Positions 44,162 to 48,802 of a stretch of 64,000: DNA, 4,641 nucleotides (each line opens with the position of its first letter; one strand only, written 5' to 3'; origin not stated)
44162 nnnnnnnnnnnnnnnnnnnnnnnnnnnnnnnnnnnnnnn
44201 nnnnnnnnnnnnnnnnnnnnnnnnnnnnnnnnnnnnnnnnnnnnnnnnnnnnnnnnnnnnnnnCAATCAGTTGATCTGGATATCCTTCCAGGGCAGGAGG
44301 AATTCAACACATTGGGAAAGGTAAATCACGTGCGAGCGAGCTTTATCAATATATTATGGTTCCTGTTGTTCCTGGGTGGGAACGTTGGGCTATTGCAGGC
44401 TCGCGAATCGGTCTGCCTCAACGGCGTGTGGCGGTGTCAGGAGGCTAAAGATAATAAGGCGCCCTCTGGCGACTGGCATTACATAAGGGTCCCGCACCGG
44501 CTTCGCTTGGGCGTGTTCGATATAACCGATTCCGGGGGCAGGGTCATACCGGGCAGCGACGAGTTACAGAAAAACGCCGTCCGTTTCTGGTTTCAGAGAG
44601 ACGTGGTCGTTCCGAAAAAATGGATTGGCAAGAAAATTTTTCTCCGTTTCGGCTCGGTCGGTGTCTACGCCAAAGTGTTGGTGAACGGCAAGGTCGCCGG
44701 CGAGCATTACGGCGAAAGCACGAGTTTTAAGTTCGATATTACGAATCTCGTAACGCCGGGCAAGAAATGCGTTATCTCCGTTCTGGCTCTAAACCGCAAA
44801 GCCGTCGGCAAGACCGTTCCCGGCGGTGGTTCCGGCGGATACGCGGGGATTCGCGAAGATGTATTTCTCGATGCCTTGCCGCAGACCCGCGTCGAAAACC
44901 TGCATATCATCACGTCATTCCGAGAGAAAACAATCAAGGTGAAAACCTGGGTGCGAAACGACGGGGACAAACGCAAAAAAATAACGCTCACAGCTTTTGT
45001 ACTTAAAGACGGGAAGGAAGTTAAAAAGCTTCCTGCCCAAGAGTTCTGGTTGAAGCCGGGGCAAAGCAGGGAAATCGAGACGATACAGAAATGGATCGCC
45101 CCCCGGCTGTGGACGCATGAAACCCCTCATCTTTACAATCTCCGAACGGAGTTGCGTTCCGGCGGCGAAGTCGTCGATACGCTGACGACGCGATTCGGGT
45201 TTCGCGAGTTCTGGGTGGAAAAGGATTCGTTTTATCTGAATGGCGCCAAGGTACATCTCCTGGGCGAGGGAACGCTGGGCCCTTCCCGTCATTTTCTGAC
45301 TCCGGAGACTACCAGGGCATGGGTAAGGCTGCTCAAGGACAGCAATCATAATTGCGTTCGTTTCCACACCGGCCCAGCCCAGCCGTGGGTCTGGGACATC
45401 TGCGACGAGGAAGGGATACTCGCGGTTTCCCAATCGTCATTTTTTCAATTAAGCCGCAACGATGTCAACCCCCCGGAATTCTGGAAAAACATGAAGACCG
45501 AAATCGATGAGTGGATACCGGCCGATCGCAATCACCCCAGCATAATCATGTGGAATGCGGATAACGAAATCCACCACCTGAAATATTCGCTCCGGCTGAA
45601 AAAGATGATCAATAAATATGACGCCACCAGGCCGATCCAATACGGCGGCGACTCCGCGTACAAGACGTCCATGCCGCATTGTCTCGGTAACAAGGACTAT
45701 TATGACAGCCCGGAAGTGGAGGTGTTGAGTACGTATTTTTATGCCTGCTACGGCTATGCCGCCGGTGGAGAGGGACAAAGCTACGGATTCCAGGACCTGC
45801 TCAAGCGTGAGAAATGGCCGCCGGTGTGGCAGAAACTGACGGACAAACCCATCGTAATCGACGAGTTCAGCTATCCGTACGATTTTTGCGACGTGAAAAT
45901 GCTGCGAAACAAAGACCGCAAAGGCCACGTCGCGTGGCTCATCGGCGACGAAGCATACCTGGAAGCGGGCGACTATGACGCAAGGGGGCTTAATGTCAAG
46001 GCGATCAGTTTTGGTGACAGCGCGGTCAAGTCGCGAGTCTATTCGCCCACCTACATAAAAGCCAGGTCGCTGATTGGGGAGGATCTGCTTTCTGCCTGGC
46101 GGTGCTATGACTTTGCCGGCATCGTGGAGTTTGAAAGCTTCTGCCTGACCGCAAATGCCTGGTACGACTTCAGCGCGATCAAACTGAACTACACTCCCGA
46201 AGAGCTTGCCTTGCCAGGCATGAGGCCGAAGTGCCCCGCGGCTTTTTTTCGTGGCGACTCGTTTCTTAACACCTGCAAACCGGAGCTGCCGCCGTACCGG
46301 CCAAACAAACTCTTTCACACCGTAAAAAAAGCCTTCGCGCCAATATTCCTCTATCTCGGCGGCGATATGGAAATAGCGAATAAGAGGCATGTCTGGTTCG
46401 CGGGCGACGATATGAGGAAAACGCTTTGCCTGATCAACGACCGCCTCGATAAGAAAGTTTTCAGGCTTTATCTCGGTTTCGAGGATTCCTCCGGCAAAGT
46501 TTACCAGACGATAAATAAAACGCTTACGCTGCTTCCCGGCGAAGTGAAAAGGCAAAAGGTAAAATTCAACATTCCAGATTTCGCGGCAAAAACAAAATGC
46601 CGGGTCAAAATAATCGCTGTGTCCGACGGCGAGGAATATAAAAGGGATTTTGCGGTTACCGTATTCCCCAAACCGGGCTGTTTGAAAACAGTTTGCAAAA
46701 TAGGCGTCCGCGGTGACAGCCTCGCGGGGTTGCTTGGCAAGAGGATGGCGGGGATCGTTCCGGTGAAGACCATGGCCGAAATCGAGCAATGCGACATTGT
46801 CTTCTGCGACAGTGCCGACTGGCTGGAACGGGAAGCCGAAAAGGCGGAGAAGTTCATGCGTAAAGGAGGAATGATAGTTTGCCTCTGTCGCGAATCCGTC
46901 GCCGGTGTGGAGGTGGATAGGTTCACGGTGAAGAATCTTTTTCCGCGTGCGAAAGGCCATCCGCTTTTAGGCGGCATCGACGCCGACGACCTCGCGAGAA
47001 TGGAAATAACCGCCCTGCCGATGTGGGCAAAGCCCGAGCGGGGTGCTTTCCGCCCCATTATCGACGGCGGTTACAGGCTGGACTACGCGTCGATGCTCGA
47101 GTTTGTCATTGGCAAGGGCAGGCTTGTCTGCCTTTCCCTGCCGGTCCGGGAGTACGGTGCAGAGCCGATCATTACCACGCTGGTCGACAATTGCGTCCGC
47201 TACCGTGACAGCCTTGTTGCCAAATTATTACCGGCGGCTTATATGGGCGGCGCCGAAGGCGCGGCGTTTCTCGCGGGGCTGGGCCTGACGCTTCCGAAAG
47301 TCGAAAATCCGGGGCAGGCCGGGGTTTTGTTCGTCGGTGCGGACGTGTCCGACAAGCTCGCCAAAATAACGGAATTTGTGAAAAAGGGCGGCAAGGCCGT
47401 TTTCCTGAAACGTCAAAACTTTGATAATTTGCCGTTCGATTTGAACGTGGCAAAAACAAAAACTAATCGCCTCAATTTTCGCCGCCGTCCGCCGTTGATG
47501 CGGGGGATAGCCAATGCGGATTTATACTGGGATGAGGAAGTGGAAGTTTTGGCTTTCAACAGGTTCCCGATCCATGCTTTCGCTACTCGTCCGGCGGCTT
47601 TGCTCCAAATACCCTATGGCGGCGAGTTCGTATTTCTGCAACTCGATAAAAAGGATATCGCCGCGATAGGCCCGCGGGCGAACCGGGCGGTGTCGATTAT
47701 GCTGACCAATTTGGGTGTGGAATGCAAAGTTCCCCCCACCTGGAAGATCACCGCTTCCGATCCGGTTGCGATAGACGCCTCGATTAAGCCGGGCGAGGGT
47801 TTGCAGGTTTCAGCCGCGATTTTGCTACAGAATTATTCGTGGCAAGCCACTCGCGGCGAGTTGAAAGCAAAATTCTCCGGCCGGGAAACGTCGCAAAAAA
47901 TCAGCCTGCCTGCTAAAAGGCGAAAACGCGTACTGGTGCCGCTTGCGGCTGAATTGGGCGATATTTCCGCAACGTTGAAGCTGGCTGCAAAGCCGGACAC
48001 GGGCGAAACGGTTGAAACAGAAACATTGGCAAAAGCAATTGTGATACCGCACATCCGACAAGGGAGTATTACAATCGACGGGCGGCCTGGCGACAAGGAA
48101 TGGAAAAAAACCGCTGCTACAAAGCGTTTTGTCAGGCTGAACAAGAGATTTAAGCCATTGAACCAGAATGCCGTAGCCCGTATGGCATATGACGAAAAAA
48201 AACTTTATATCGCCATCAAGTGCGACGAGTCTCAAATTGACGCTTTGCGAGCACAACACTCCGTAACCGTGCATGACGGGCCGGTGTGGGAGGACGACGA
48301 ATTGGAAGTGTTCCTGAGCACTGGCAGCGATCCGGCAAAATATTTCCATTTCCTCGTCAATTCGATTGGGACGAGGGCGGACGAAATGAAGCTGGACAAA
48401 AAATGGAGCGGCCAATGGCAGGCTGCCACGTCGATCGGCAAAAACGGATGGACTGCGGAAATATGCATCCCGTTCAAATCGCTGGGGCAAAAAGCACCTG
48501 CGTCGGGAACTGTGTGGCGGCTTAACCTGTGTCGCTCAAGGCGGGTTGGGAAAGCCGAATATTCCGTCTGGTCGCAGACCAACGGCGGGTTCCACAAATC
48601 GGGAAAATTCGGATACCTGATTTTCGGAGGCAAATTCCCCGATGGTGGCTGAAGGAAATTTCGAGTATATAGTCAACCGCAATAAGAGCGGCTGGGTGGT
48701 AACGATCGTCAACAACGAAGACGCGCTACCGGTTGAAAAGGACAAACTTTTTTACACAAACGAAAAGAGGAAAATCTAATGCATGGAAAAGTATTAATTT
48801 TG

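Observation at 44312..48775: GH2 enzyme that appears to have captured a CBM9-like module; a 40-codon relic of a deleted family-A gene sits right after its stop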

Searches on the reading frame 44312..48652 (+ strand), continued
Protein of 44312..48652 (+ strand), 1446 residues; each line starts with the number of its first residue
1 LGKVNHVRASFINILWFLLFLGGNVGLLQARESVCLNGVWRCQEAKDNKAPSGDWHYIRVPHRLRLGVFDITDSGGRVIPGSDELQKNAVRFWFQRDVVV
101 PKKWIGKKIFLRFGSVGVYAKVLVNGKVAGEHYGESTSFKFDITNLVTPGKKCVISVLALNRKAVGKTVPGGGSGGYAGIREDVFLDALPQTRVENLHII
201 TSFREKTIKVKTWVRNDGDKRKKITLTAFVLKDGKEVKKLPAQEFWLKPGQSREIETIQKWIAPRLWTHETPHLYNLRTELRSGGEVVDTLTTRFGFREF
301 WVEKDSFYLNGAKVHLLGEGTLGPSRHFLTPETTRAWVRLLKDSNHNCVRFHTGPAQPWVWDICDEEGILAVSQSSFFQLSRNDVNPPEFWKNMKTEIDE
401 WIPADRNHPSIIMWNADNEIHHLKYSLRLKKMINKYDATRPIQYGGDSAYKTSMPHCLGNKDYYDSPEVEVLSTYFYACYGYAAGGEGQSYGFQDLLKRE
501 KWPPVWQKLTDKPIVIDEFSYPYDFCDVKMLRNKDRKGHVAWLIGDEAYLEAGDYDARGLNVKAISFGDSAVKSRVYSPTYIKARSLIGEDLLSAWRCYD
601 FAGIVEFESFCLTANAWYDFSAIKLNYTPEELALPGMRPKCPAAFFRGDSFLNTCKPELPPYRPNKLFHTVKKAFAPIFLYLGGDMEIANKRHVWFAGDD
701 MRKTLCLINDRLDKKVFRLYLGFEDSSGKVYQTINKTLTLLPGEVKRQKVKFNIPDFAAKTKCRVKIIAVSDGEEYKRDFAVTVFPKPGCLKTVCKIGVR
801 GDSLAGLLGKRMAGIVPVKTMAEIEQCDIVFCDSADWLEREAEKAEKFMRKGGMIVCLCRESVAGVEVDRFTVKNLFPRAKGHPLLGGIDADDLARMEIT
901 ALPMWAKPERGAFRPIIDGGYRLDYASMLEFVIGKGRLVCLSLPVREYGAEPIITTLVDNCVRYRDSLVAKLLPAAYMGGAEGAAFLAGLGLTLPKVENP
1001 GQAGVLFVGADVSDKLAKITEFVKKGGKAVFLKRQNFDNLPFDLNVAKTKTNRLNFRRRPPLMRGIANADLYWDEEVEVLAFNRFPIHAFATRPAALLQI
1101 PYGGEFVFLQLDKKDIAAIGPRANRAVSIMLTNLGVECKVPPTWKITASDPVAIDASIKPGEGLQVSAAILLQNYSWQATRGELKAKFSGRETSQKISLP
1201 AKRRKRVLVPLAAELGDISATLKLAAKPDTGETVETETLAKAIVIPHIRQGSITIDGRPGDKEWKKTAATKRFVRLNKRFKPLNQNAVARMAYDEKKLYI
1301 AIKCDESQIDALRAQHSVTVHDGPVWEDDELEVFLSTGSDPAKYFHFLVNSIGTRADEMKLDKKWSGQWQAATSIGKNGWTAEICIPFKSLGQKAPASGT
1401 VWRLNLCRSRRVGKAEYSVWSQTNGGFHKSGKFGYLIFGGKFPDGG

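Call 50: list_cluster_members(proteins=[window:48642-48776:+, window:44312-48652:+])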
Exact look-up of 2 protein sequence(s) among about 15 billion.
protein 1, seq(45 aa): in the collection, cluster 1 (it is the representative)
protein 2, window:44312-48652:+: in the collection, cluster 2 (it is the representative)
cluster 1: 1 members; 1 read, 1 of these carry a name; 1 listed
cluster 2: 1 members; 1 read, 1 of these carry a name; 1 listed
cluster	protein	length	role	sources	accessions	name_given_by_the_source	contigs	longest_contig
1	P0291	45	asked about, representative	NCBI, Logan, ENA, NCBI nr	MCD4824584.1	MAG: hypothetical protein K8S55_08245 [Phycisphaerae bacterium] | hypothetical protein [Phycisphaerae bacterium]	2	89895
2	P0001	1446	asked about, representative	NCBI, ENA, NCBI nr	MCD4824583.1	MAG: hypothetical protein K8S55_08240 [Phycisphaerae bacterium] | hypothetical protein [Phycisphaerae bacterium]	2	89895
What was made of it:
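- Checked: The called 45-aa ORF (48642-48779) is annotated in NCBI as hypothetical protein K8S55_08245 (call 50).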

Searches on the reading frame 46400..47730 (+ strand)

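Call 29: search_protein_families(library=pfam, proteins=[window:46400-47730:+], max_evalue=10)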
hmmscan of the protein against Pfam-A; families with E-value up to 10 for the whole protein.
window:46400-47730:+ (443 aa): 1 family
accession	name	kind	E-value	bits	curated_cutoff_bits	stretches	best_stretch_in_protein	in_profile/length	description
PF24021.1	ACT_phage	-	0.06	13.4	27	1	133-172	4-43/176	Phage ACT-like domain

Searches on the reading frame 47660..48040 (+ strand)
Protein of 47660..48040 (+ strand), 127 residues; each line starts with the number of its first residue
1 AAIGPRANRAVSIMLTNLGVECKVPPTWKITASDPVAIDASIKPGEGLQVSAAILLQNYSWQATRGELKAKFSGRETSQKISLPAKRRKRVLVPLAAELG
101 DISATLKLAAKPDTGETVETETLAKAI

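Call 29: search_protein_families(library=pfam, proteins=[window:47660-48040:+], max_evalue=10)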
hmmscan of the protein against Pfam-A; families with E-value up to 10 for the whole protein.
window:47660-48040:+ (127 aa): 1 family
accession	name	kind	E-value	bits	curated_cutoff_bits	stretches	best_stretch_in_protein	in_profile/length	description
PF10633.15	NPCBM_assoc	-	0.00043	20.8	24.4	1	15-54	21-58/78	NPCBM-associated, NEW3 domain of alpha-galactosidase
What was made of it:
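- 47723..48019 (+): Linker of about 100 aa (aa 1138-1236) of unresolved origin. It resembles a NEW3/NPCBM_assoc Ig-like domain only weakly. Pfam E 4.3e-4, 20.8 bits, below the 24.4 cut-off (call 29).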
